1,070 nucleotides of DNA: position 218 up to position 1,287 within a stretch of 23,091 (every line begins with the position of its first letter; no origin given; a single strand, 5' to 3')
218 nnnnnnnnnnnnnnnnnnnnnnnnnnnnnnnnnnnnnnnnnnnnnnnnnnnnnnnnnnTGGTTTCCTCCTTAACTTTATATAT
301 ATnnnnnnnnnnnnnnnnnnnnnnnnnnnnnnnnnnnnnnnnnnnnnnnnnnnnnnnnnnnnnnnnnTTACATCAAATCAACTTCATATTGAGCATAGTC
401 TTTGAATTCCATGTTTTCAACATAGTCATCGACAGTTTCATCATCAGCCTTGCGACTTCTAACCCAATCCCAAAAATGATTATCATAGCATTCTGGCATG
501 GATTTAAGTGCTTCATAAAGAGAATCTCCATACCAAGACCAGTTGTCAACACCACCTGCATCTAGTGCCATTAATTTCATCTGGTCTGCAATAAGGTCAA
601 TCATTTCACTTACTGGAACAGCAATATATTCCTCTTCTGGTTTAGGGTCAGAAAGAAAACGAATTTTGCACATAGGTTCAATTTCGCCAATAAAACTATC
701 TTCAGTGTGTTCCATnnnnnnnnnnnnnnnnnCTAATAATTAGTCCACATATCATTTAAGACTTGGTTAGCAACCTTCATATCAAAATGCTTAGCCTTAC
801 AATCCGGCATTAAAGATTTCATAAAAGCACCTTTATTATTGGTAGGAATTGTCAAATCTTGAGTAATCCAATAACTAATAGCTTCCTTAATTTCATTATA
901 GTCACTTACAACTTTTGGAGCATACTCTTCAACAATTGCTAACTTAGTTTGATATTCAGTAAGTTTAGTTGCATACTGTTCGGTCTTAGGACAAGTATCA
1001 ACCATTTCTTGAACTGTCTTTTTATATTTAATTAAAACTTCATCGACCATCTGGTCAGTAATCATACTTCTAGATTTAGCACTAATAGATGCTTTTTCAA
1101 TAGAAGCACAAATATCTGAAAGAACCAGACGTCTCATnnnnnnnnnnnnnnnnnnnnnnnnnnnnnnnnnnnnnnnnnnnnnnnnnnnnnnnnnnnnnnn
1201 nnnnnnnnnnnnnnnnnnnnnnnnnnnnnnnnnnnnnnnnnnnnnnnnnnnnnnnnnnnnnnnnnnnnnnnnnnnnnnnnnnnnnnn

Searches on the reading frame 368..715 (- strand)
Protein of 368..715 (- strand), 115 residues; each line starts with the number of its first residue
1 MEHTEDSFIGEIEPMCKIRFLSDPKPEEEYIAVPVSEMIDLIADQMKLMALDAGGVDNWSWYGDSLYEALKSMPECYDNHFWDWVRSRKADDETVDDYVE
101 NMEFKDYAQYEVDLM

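Call 3: search_protein_families(library=pfam, proteins=[window:368-715:-], max_evalue=0.01)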
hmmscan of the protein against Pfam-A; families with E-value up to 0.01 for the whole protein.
window:368-715:- (115 aa): 1 family
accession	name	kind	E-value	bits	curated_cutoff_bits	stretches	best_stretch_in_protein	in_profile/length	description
PF25708.1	Phage_T7_Gp5_9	-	3.2e-10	40.2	24.5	1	30-68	4-41/46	Phage T7 gp5.9 RecBCD inhibitor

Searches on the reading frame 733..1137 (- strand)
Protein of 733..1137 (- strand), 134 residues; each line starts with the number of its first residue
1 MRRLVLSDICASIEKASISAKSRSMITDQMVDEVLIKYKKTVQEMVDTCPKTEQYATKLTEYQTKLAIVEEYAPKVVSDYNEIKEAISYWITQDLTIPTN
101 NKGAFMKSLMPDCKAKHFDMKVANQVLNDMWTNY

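Call 3: search_protein_families(library=pfam, proteins=[window:733-1137:-], max_evalue=0.01)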
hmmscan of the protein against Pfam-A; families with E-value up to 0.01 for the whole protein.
window:733-1137:- (134 aa): 1 family
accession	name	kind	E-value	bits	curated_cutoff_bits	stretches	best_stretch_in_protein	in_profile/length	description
PF09424.15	YqeY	-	1.2e-06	29.1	27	1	4-127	21-139/143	Yqey-like protein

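Call 5: search_protein_families(library=phrogs, proteins=[window:733-1137:-], max_evalue=0.001)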
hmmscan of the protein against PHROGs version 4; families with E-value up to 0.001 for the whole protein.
window:733-1137:- (134 aa): 1 family
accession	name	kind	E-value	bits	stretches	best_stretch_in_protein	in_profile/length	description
phrog_1460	-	DNA, RNA and nucleotide metabolism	1.9e-11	45.1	1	20-129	35-138/140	tRNA amidotransferase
